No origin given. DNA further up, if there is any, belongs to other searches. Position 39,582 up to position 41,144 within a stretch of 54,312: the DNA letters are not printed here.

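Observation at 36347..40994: Pilin-less type IVb-pilus / T2SS-like four-gene module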

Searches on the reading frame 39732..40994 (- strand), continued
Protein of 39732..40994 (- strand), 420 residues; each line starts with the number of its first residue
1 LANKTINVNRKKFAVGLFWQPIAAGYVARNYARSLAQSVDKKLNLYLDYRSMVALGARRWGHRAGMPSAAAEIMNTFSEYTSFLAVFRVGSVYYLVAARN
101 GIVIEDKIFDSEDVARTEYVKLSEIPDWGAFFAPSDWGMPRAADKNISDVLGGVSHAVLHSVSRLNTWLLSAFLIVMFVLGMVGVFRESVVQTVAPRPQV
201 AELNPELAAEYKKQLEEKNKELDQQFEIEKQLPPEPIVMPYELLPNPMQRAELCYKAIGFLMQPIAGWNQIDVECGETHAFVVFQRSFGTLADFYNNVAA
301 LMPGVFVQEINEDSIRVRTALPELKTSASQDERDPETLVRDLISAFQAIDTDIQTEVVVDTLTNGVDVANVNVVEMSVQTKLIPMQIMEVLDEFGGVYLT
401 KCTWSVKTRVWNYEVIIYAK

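Call 31: find_related_loci(query=A1, collection=genome_contigs, flank=10000)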
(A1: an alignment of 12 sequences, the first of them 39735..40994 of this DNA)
Query A1 (420 aa) in genome_contigs; peptide patterns used: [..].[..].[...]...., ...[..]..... (x = any residue, [..] = any of these).
250 stretches matched a pattern; 243 encode a relative of the query (tblastn E <= 1e-3); the best 80 are kept; 80 distinct loci.
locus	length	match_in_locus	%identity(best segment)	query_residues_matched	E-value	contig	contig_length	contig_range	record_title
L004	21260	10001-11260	81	1-420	0e+0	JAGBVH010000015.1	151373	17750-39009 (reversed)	MAG: Alphaproteobacteria bacterium isolate RGIG9479 Yak_Cecum-4__c333429, whole genome shotgun sequence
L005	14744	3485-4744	69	1-420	0e+0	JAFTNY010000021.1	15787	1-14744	MAG: Alphaproteobacteria bacterium isolate RGIG3991 Roe_deer_Cecum-4__c134382, whole genome shotgun sequence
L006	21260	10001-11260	68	1-420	0e+0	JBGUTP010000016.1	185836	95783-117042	MAG: Candidatus Enterousia sp. isolate fecal_MAG_67 fecal_MAG_67_contig_0016, whole genome shotgun sequence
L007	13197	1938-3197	65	1-420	0e+0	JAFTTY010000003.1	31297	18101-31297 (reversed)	MAG: Alphaproteobacteria bacterium isolate RGIG4147 Roe_deer_Colon-1__c75329, whole genome shotgun sequence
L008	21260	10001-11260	65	1-420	0e+0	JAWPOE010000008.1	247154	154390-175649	MAG: Alphaproteobacteria bacterium isolate KA0040-166 k141_183340, whole genome shotgun sequence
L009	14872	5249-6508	68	1-420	0e+0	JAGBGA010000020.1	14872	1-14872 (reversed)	MAG: Alphaproteobacteria bacterium isolate RGIG9085 Water_deer_Rectum.Co__c257064, whole genome shotgun sequence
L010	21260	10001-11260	67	1-420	0e+0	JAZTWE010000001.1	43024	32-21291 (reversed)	MAG: Candidatus Enterousia sp. isolate T1900045334_YK20190023.MAGScoT_cleanbin_000100 SGB_6575_k141_5021803, whole genom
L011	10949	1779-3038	65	1-420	0e+0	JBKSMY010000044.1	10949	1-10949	MAG: Alphaproteobacteria bacterium isolate KS320-82 k141_2049574, whole genome shotgun sequence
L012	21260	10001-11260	65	1-420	0e+0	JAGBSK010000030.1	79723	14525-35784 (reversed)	MAG: Alphaproteobacteria bacterium isolate RGIG9404 Yak_Cecum-1__c545187, whole genome shotgun sequence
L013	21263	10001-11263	66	1-420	0e+0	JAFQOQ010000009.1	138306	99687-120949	MAG: Alphaproteobacteria bacterium isolate RGIG2010 Goat_Colon-1__c162728, whole genome shotgun sequence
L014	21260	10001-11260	64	1-420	0e+0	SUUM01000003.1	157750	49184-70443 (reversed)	MAG: Alphaproteobacteria bacterium isolate SIG46 NODE_437_length_157750_cov_7.310304, whole genome shotgun sequence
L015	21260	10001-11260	65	1-420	0e+0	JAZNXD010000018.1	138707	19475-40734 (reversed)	MAG: Candidatus Enterousia sp. isolate T1900044780_TS20190246.MAGScoT_cleanbin_000045 SGB_2551_k141_3113111, whole genom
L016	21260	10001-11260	67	1-420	0e+0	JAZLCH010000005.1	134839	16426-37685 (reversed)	MAG: Candidatus Enterousia sp. isolate T1900045051_TC20190044.MAGScoT_cleanbin_000024 SGB_4527_k141_345151, whole genome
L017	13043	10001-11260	66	1-420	0e+0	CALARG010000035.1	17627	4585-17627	MAG TPA_asm: uncultured Alphaproteobacteria bacterium isolate SRR6425825_bin.15_CONCOCT_v1.1_MAG genome assembly, contig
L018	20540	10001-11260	66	1-420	0e+0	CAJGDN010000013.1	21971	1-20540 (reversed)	MAG: uncultured Alphaproteobacteria bacterium isolate MAG63 genome assembly, contig: k141_10038531_length_21971_cov_11.0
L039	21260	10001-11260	61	1-420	0e+0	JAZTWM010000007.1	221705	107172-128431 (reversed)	MAG: Candidatus Enterousia sp. isolate T1900045333_YK20190022.MAGScoT_cleanbin_000042 SGB_6555_k141_849587, whole genome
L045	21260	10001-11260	61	1-420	0e+0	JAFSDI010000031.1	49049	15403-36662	MAG: Alphaproteobacteria bacterium isolate RGIG3039 Goat_Rectum-4__c668391, whole genome shotgun sequence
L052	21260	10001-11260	60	1-420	0e+0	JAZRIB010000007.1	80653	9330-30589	MAG: Candidatus Enterousia sp. isolate T1900045477_YK20190171.MAGScoT_cleanbin_000036 SGB_7287_k141_2214418, whole genom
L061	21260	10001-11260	59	1-420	2e-178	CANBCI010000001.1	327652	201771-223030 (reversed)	MAG TPA_asm: uncultured Alphaproteobacteria bacterium isolate SRR15322610_bin.17_metawrap_v1.3_MAG genome assembly, cont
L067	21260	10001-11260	59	1-420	8e-177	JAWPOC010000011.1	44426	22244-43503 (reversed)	MAG: Alphaproteobacteria bacterium isolate KA0024-133 k141_1964039, whole genome shotgun sequence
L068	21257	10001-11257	63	1-420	5e-177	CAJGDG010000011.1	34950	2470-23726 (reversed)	MAG: uncultured Alphaproteobacteria bacterium isolate MAG60 genome assembly, contig: k141_9791934_length_34950_cov_14.00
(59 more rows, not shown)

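Call 37: search_protein_families(library=pfam, proteins=[L067:965-1474:-, L067:1471-1998:-, L067:2020-3336:-, L067:3337-4557:-, L067:4538-5914:-, L067:8001-8459:+, L067:8460-9143:+, L067:9211-9873:+, L052:39-839:+, L010:20005-20481:+], max_evalue=0.05)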
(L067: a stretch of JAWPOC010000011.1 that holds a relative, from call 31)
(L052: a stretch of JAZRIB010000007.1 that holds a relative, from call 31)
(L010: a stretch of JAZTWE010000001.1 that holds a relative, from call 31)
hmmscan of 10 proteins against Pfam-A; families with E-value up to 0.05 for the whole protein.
L067:965-1474:- (169 aa): 0 families

L067:1471-1998:- (175 aa): 3 families
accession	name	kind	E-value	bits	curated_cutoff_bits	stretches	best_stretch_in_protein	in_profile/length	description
PF13717.11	Zn_ribbon_4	-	0.0014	19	30.3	1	1-32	1-36/36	zinc-ribbon domain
PF11906.13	DUF3426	-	0.013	16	27.7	1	80-141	54-115/147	Protein of unknown function (DUF3426)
PF13903.11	Claudin_2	-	0.047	13.9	29.1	0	25-69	102-146/192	PMP-22/EMP/MP20/Claudin tight junction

L067:2020-3336:- (438 aa): 0 families

L067:3337-4557:- (406 aa): 0 families

L067:4538-5914:- (458 aa): 1 family
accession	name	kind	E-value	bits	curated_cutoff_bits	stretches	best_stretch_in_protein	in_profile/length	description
PF23589.2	WH_AprA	-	0.04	14.9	27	0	8-35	59-86/94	AprA winged helix domain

L067:8001-8459:+ (152 aa): 3 families
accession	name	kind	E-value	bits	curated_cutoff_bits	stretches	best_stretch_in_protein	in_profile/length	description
PF08805.16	PilS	-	3.9e-05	24.1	22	1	42-118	7-93/138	PilS N terminal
PF07963.17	N_methyl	-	0.00089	19.2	21.2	1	1-27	1-27/27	Prokaryotic N-terminal methylation motif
PF14967.11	FAM70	-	0.05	13.5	27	0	11-51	201-239/323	FAM70 protein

L067:8460-9143:+ (227 aa): 1 family
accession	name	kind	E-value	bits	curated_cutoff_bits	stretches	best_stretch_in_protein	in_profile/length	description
PF00691.25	OmpA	-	1.6e-11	44.9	27.2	1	127-212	5-92/98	OmpA family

L067:9211-9873:+ (220 aa): 10 families
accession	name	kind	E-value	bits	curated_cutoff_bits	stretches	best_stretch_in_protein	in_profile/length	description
PF03938.19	OmpH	-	7.9e-17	62.2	32.4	1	63-205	1-141/141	Outer membrane protein (OmpH-like)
PF05757.16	PsbQ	-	0.0025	18.4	26.9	1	42-165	58-168/204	Oxygen evolving enhancer protein 3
PF03961.19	FapA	-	0.0042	17.2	31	1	86-162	155-229/272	Flagellar Assembly Protein A beta solenoid domain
PF01601.21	CoV_S2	-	0.014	14.5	40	1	70-153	408-489/521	Coronavirus spike glycoprotein S2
PF19571.5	ACT_8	-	0.017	15.4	23.5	1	19-57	58-95/141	ACT domain pair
PF02601.20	Exonuc_VII_L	-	0.017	15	35.9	1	75-160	142-263/315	Exonuclease VII, large subunit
PF10186.14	ATG14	-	0.02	14.4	33.2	1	73-161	61-140/347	Vacuolar sorting 38 and autophagy-related subunit 14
PF19745.5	FUT8_N_cat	-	0.023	13.9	27.6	1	21-193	13-179/499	Alpha-(1,6)-fucosyltransferase N- and catalytic domains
PF01496.24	V_ATPase_I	-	0.031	12.7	30.7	1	69-178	61-171/815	V-type ATPase 116kDa subunit family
PF20379.3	DUF6674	-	0.047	13.7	28.5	0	91-162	32-103/251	Family of unknown function (DUF6674)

L052:39-839:+ (266 aa): 1 family
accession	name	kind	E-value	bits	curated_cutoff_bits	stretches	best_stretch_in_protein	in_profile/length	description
PF00263.26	Secretin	-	4.8e-14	52.7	27.5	1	81-247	1-168/169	Bacterial type II and III secretion system protein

L010:20005-20481:+ (158 aa): 0 families

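Call 40: find_homologous_proteins(query=L052:39-836:+)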
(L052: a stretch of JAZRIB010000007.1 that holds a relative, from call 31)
Query L052:39-836:+ (266 aa): 57 proteins with E <= 0.001 among 1686 candidates.
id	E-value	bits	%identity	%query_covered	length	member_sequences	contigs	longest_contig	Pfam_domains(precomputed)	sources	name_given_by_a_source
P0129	4.4e-154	529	96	100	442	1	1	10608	PF00263.27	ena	-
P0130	4.7e-154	529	95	100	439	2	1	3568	PF00263.27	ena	-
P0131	5.4e-150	515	92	100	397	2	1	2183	PF00263.27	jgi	jgi:Flp pilus assembly secretin CpaC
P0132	2.2e-146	504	90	100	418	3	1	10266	PF00263.27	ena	-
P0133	2.2e-145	500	89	100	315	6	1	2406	PF00263.27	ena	-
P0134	8.0e-145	498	89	100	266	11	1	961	PF00263.27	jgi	-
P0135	1.5e-144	498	89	100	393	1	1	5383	PF00263.27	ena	-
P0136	5.3e-144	496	89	100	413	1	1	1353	PF00263.27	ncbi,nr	ncbi:MAG: hypothetical protein K2L94_00985, partial [Alphaproteobacteria bacterium]|nr:hypothetical 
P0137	9.2e-144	495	88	100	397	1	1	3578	PF00263.27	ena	-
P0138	9.6e-144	495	89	100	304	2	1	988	PF00263.27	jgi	jgi:type II secretory pathway component GspD/PulD (secretin)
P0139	1.4e-143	494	88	100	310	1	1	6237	PF00263.27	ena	-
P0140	1.6e-143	494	88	100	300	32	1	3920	PF00263.27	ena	-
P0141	2.0e-143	494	94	96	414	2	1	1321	PF00263.27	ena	-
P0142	2.0e-143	494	88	100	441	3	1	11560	PF00263.27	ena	-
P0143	3.5e-142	490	93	94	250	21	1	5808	PF00263.27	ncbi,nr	ncbi:MAG: hypothetical protein IJY77_01890, partial [Alphaproteobacteria bacterium]|nr:hypothetical 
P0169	7.8e-95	335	86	69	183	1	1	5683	PF00263.27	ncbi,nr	ncbi:MAG: hypothetical protein FWF34_01630, partial [Alphaproteobacteria bacterium]|nr:hypothetical 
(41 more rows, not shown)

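Call 41: find_encoding_contigs(protein=P0142, flank=10000, max_places=4)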
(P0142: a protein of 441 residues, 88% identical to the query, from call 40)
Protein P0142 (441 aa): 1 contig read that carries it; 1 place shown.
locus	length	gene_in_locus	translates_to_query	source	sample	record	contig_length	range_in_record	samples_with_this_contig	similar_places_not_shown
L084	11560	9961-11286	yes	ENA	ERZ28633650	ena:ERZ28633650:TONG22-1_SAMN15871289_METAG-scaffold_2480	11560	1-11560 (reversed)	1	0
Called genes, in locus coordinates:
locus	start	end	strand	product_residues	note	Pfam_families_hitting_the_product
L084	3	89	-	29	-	?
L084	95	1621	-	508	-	PF02934:GatB_N, PF02637:GatB_Yqey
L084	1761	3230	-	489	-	PF01425:Amidase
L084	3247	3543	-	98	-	PF02686:GatC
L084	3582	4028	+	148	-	PF03652:RuvX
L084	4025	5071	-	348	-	PF01594:AI-2E_transport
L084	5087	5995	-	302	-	-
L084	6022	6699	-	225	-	PF02463:SMC_N (faint), PF00005:ABC_tran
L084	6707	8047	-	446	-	PF19295:SufBD_N, PF01458:SUFBD_core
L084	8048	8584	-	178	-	-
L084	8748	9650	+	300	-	PF10671:TcpQ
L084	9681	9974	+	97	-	-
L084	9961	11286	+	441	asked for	PF00263:Secretin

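Call 42: find_encoding_contigs(protein=P0129, flank=10000, max_places=4)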
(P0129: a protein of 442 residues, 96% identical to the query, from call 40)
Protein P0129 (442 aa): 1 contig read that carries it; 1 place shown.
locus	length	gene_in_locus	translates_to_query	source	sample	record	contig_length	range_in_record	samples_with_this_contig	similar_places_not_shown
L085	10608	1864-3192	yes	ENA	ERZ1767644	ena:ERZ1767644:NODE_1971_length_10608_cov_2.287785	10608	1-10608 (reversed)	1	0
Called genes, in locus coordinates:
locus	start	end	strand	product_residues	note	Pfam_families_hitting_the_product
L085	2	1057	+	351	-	?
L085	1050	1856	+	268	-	PF01195:Pept_tRNA_hydro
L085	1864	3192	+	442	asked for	PF00263:Secretin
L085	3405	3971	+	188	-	-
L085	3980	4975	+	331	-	-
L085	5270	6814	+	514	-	-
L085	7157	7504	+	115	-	PF01541:GIY-YIG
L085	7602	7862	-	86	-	PF01649:Ribosomal_S20p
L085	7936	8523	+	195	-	PF02660:G3P_acyltransf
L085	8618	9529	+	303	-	-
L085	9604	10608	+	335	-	?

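Call 45: find_homologous_proteins(query=A2, max_evalue=0.001)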
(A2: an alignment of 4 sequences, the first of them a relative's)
Query A2 (4 sequences) (152 aa, profile of the alignment): 1432 proteins with E <= 0.001 among 1995 candidates; the best 120 are listed.
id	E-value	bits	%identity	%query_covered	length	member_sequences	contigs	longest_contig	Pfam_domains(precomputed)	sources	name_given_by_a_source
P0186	3.4e-78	279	72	100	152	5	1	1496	-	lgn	-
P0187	6.4e-78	278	99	100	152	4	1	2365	-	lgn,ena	-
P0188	7.3e-77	275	72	100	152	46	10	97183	-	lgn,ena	-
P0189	2.3e-76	273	97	100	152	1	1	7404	-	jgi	jgi:Tfp pilus assembly protein PilE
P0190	3.4e-76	273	70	100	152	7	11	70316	-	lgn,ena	-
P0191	5.3e-75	269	73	100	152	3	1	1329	-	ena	-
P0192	8.4e-72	258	83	100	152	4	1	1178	-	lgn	-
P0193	5.7e-71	256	78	100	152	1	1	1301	-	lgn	-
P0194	2.8e-69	250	66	100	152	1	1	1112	-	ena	-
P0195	1.6e-68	248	68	100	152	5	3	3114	-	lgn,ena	-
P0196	3.1e-68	247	69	100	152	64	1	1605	-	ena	-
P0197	5.6e-68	246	71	100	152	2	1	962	-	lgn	-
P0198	7.1e-68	246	72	100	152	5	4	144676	-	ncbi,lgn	-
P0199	1.1e-67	245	68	100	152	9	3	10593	-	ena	-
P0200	1.4e-67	245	71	100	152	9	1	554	-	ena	-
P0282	1.8e-61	225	64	100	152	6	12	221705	-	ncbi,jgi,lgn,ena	jgi:hypothetical protein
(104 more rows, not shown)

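Call 46: find_encoding_contigs(protein=P0282, flank=10000, max_places=4)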
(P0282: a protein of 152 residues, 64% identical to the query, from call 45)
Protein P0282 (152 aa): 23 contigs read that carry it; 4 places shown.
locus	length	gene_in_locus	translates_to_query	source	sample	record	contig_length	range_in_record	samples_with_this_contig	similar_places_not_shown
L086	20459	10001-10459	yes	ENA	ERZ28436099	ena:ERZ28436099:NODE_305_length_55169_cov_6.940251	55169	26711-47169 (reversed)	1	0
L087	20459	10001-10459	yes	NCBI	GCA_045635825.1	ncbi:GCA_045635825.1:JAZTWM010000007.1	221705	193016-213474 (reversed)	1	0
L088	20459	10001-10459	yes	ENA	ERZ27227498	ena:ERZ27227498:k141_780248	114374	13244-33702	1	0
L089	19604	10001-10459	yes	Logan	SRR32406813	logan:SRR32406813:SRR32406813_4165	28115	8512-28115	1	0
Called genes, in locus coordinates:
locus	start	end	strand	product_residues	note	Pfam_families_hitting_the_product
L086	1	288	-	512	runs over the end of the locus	PF08529:NusA_N, PF00575:S1, PF13184:KH_NusA_1st, PF26594:KH_NusA_2nd, PF14520:HHH_5 (faint)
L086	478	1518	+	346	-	PF04613:LpxD, PF00132:Hexapep (weak), PF14602:Hexapep_2 (faint), PF24894:Hexapep_GlmU (faint), PF25084:LbH_EIF2B (weak), PF25087:GMPPB_C, PF00132:Hexapep (weak)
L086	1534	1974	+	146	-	PF22817:ApeP-like, PF07977:FabA, PF22818:ApeI-like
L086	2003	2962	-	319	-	PF00849:PseudoU_synth_2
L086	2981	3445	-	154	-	-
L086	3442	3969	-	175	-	-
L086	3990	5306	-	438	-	-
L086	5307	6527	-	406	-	-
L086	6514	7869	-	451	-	-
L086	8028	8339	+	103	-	-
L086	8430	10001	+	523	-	PF13177:DNA_pol3_delta2, PF13604:AAA_30 (weak), PF00004:AAA, PF13401:AAA_22 (weak), PF22608:DNAX_ATPase_lid, PF12169:DNA_pol3_gamma3, PF12362:DUF3646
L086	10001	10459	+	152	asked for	-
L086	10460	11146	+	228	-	PF00691:OmpA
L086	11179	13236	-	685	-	-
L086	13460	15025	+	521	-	PF13091:PLDc_2, PF00614:PLDc (weak)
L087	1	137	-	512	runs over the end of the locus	PF08529:NusA_N, PF00575:S1, PF13184:KH_NusA_1st, PF26594:KH_NusA_2nd, PF14520:HHH_5 (faint)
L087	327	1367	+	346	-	PF04613:LpxD, PF00132:Hexapep, PF14602:Hexapep_2 (faint), PF24894:Hexapep_GlmU (faint), PF25087:GMPPB_C, PF25084:LbH_EIF2B (weak), PF00132:Hexapep (weak)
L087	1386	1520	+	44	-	-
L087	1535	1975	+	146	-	PF22817:ApeP-like, PF07977:FabA, PF22818:ApeI-like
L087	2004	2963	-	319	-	PF00849:PseudoU_synth_2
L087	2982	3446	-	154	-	-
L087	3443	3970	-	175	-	-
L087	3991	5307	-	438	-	-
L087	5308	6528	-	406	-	-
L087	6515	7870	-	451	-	-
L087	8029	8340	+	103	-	-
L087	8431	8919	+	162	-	PF07728:AAA_5 (faint), PF13177:DNA_pol3_delta2, PF13604:AAA_30 (weak), PF13401:AAA_22 (weak), PF00004:AAA (weak)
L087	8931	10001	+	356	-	PF22608:DNAX_ATPase_lid, PF12169:DNA_pol3_gamma3, PF12362:DUF3646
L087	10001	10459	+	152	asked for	-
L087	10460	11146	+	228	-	PF00691:OmpA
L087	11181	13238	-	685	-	-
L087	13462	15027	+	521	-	PF13091:PLDc_2, PF00614:PLDc (weak)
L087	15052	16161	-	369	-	PF21016:RlmN_N, PF04055:Radical_SAM (weak)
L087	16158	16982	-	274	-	-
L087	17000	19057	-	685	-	PF04453:LptD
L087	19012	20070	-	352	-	PF03739:LptF_LptG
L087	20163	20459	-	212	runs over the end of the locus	PF13441:Gly-zipper_YMGG, PF05433:Rick_17kDa_Anti (weak), PF13488:Gly-zipper_Omp, PF00691:OmpA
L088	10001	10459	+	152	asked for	-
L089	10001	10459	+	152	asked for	-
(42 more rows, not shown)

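Call 61: predict_structure(alignment_id=A1)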
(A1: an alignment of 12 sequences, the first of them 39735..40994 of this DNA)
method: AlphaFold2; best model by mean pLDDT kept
length: 420 residues; sequences in the alignment: 12
mean_pLDDT: 70.4   pTM: 0.44
mean pLDDT of the five models: 70.4, 67.4, 67.3, 64.2, 63.5
residues with pLDDT >= 90: 73; 70-90: 193; 50-70: 65; < 50: 89
segments of 3 or more residues with pLDDT < 50: 1-67, 152-163, 195-200
pLDDT, mean of each block of 10 residues (from residue 1): 34 31 36 35 31 32 42 63 78 77 71 84 78 72 55 35 54 81 71 50 60 75 58 71 84 92 89 90 90 88 89 91 80 88 88 88 78 91 91 88 89 91
secondary structure, 60 per line:
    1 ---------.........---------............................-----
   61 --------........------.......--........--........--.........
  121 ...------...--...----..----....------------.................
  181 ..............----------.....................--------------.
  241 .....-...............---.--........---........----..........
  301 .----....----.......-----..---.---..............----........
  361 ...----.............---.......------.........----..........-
elements in order: H10-18 H28-55 H69-76 E83-89 E92-99 E102-109 H112-123 E130-132 H148-151 H164-194 H205-225 H240-243 H247-261 E268-275 E279-286 H291-301 E306-309 E314-320 H335-348 E353-363 E368-380 H384-390 E397-405 E410-419
